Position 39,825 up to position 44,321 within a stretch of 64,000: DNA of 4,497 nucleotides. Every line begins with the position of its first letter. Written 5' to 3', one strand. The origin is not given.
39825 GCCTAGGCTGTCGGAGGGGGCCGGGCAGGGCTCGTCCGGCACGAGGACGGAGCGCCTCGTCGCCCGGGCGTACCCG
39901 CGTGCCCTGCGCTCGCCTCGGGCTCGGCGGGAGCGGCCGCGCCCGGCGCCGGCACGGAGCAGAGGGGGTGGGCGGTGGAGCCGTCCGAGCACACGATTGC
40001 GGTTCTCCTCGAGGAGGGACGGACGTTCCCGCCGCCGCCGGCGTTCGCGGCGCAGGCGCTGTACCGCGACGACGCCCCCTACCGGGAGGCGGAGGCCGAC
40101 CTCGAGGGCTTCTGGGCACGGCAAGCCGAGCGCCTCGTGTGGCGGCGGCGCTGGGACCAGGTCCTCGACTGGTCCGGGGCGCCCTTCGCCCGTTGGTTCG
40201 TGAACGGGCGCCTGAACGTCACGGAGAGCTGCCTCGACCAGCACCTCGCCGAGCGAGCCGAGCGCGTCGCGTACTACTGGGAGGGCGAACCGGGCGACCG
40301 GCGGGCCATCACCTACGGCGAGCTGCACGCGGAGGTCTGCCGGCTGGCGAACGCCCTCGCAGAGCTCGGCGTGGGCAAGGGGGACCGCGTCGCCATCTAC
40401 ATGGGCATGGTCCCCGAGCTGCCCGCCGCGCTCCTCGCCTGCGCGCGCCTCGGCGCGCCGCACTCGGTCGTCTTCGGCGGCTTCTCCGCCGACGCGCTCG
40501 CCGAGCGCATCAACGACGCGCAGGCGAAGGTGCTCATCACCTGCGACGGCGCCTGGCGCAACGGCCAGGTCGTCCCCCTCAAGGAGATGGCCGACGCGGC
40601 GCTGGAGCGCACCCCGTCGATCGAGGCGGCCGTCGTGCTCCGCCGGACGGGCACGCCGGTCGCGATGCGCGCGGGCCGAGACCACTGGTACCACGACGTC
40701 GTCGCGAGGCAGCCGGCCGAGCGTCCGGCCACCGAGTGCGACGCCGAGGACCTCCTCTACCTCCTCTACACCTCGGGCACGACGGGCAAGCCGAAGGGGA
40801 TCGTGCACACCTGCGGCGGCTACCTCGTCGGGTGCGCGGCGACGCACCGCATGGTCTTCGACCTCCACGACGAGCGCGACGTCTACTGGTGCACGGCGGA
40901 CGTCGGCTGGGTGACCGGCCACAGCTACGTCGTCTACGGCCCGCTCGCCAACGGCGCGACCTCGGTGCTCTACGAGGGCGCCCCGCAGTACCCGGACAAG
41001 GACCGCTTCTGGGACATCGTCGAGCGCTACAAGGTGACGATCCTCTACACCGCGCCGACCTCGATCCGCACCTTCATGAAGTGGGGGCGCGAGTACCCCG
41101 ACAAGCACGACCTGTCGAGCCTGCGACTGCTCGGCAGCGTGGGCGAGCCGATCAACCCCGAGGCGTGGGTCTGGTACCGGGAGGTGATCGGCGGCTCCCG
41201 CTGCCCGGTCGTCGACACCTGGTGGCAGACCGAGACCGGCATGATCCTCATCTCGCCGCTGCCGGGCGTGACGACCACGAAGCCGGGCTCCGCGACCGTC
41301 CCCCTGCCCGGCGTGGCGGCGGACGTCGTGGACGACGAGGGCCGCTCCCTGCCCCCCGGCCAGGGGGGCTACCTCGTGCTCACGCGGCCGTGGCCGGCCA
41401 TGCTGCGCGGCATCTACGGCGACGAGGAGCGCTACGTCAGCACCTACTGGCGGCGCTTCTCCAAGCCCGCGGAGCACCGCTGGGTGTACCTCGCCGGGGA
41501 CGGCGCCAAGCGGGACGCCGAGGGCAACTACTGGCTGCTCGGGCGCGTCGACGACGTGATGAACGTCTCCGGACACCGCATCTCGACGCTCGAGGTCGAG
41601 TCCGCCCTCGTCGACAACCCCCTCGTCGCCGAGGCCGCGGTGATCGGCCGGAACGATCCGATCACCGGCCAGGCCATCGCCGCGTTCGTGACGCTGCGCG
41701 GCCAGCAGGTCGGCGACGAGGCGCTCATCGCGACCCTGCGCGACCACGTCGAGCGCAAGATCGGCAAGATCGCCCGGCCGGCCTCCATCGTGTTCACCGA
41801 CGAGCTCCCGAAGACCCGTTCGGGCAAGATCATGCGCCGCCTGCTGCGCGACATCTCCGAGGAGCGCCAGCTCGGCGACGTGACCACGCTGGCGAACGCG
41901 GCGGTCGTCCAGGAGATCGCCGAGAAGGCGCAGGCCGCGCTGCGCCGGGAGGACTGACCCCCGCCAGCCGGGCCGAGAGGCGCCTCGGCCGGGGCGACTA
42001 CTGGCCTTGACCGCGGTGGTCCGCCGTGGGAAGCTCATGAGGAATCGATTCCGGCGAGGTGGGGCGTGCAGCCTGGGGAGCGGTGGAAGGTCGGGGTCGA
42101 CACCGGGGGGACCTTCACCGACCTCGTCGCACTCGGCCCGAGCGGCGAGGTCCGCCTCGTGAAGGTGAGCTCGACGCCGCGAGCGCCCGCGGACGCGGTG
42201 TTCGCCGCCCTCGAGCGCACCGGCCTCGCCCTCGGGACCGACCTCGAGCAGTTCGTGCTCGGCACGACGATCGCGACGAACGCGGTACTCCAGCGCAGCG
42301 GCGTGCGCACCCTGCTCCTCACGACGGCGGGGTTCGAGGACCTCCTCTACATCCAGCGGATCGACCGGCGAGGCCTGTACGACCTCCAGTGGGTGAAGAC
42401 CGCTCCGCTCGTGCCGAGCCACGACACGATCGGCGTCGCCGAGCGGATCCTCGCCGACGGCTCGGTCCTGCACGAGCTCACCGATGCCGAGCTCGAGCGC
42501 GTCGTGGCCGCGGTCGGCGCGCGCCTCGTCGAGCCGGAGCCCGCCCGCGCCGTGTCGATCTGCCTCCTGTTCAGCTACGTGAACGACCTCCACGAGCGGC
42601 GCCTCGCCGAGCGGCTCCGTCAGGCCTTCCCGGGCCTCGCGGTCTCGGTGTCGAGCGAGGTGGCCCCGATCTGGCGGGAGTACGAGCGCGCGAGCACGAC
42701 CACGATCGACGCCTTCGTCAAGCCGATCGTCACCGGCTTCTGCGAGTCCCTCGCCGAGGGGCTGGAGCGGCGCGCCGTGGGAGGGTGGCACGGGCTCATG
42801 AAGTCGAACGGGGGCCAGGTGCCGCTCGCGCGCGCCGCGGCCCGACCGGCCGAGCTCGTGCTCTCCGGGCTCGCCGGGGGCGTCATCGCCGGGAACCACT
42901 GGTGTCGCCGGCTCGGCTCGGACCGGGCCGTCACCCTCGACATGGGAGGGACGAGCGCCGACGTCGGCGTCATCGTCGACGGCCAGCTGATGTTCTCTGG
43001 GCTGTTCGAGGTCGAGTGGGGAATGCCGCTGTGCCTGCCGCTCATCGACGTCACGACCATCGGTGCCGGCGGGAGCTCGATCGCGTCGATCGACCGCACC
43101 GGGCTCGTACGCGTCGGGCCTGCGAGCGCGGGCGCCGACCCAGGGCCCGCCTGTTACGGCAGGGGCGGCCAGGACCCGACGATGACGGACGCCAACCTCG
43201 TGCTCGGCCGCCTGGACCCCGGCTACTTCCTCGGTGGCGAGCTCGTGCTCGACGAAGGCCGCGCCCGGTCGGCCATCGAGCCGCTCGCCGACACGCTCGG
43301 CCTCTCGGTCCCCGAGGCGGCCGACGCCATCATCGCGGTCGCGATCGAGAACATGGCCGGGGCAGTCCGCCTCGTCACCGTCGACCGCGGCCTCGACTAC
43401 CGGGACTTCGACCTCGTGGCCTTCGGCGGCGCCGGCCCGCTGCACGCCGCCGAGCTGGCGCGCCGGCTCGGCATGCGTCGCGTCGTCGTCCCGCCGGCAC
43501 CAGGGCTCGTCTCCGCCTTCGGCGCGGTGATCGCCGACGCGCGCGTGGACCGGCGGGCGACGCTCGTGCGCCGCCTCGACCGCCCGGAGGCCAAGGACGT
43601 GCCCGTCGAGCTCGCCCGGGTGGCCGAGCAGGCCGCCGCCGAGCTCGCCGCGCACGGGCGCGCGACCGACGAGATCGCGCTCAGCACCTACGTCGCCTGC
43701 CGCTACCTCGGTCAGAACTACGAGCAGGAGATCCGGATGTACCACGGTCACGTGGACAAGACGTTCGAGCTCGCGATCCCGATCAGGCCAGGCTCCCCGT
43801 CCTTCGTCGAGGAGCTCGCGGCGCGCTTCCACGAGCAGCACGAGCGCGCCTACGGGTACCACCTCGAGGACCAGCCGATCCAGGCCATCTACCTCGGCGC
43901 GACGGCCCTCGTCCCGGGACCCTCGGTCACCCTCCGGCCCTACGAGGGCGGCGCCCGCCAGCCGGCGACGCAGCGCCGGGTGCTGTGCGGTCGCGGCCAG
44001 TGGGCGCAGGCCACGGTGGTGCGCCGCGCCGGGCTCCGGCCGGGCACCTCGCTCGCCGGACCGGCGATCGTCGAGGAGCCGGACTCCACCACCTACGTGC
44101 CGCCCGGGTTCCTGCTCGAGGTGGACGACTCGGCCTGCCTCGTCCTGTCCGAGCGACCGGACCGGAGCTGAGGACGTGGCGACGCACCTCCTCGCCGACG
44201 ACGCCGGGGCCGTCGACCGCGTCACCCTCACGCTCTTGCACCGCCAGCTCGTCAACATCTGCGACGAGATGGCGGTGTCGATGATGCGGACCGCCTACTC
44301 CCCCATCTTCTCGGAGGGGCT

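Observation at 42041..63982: Three operons share the palindrome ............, marking a ~22-kb co-regulated catabolic island of unknown substrate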

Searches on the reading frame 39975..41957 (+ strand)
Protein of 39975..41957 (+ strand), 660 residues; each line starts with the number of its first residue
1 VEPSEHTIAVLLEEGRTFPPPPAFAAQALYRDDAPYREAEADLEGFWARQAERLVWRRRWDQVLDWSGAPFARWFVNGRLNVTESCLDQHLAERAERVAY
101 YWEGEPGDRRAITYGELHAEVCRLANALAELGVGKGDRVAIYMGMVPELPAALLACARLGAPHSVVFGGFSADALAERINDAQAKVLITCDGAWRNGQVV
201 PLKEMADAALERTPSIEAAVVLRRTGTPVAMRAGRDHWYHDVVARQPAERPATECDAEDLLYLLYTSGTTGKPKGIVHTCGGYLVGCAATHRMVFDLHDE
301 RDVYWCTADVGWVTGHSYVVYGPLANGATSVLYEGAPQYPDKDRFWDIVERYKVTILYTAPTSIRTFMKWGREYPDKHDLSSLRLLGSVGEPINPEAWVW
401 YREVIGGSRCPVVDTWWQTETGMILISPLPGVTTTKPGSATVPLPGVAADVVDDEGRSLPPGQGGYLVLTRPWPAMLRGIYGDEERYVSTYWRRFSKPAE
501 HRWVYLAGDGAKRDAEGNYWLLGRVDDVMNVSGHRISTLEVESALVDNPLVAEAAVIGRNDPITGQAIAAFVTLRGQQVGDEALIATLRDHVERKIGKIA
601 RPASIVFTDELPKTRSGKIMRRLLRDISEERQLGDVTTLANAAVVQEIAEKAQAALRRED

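Call 13: search_protein_families(library=pfam, proteins=[window:39975-41957:+])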
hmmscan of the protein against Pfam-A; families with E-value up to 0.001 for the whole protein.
window:39975-41957:+ (660 aa): 4 families
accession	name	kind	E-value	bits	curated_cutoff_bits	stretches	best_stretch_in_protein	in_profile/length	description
PF00501.34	AMP-binding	-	8.9e-95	318.1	29.9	1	88-479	2-382/384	AMP-binding enzyme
PF13193.12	AMP-binding_C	-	3.1e-26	92.5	24.5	1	540-618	1-76/76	AMP-binding enzyme C-terminal domain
PF16177.11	ACAS_N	-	1.9e-19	69.6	27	1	36-86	5-55/55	Acetyl-coenzyme A synthetase N-terminus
PF23562.2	AMP-binding_C_3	-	0.00049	20.9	20.8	1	527-622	3-106/124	AMP-binding enzyme C-terminal domain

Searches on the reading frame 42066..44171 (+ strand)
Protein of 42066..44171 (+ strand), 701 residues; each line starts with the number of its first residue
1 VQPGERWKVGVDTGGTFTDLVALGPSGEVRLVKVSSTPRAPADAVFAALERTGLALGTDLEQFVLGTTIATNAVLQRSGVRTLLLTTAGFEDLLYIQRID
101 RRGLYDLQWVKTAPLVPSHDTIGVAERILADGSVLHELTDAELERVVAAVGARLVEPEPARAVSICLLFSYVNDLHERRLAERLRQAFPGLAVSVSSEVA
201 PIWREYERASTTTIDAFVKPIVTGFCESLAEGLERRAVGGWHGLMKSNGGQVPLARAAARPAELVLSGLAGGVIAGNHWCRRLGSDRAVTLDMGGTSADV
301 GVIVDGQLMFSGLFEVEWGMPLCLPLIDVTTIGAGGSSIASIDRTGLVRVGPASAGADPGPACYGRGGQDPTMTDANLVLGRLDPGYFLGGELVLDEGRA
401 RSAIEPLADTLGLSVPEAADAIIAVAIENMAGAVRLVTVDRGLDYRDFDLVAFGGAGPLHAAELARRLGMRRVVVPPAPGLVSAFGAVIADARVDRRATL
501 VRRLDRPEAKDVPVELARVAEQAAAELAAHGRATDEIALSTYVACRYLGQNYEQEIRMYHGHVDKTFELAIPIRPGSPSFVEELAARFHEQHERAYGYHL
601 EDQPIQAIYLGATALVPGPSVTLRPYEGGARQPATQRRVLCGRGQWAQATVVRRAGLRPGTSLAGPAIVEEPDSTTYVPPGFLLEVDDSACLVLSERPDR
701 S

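Call 12: search_protein_families(library=pfam, proteins=[window:42066-44171:+])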
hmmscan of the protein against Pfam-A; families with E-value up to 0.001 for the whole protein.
window:42066-44171:+ (701 aa): 3 families
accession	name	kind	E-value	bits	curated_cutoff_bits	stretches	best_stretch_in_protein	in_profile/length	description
PF01968.24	Hydantoinase_A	-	4.4e-88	295.7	22.9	1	208-495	1-290/291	Hydantoinase/oxoprolinase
PF05378.19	Hydant_A_N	-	1.8e-39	135.7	25.2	1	8-186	1-174/176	Hydantoinase/oxoprolinase N-terminal region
PF19278.4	Hydant_A_C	-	1.3e-10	41.4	21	1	519-694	21-190/193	Hydantoinase/oxoprolinase C-terminal domain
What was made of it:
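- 42066..44171 (+): hyuA1, hydantoinase/oxoprolinase A-type subunit. Pfam Hydantoinase_A, Hydant_A_N and Hydant_A_C (call 12).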

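Call 34: search_protein_families(library=ncbifam, proteins=[window:42066-44171:+], max_evalue=0.001)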
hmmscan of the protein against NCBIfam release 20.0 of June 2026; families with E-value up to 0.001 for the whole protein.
window:42066-44171:+ (701 aa): 3 families
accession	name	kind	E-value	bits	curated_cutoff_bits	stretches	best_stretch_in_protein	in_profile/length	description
NF050156.1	CapLactmsAlpCapA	equivalog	9.9e-140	467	1000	1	7-696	1-687/689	caprolactamase subunit alpha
NF042975.2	AcphenoCarb_ApcC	equivalog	3.5e-74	250.3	1500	1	9-691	11-706/733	acetophenone carboxylase subunit gamma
NF042960.1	AcphenoCarb_ApcA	equivalog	3.9e-52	177.4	1250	1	124-689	104-650/658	acetophenone carboxylase subunit alpha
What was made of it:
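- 42066..44171 (+): Nearest NCBIfam model is caprolactamase alpha, 467 bits against a cut-off of 1000 (call 34).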

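Call 52: search_solved_structures(query=window:42066-44171:+, max_evalue=1e-10)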
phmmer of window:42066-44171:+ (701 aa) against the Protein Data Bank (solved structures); distinct sequences matched with E-value up to 1e-10: 6.
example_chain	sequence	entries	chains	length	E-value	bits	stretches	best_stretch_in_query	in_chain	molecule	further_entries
7hk5_A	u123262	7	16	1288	8.5e-121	407.9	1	8-694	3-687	N-methylhydantoinase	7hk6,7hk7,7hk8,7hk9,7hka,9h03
6yra_A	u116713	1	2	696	3.4e-100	339.8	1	5-694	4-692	5-oxoprolinase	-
5l9w_B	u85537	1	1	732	4e-69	237.1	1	9-694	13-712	Acetophenone carboxylase gamma subunit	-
5m45_B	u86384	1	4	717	3.8e-62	214.1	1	9-687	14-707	Acetone carboxylase beta subunit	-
5svb_B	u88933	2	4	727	1.4e-61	212.2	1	9-687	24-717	Acetone carboxylase beta subunit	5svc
5l9w_b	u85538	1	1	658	3.3e-42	148.1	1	8-492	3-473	Acetophenone carboxylase alpha subunit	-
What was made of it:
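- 42066..44171 (+): Nearest PDB entries are N-methylhydantoinase 7hk5 and 6yra (call 52).
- Closest known: ATP-dependent HyuAB enzymes. Same: Both subunit families are present twice, with full-length matches (calls 12, 34, 52).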
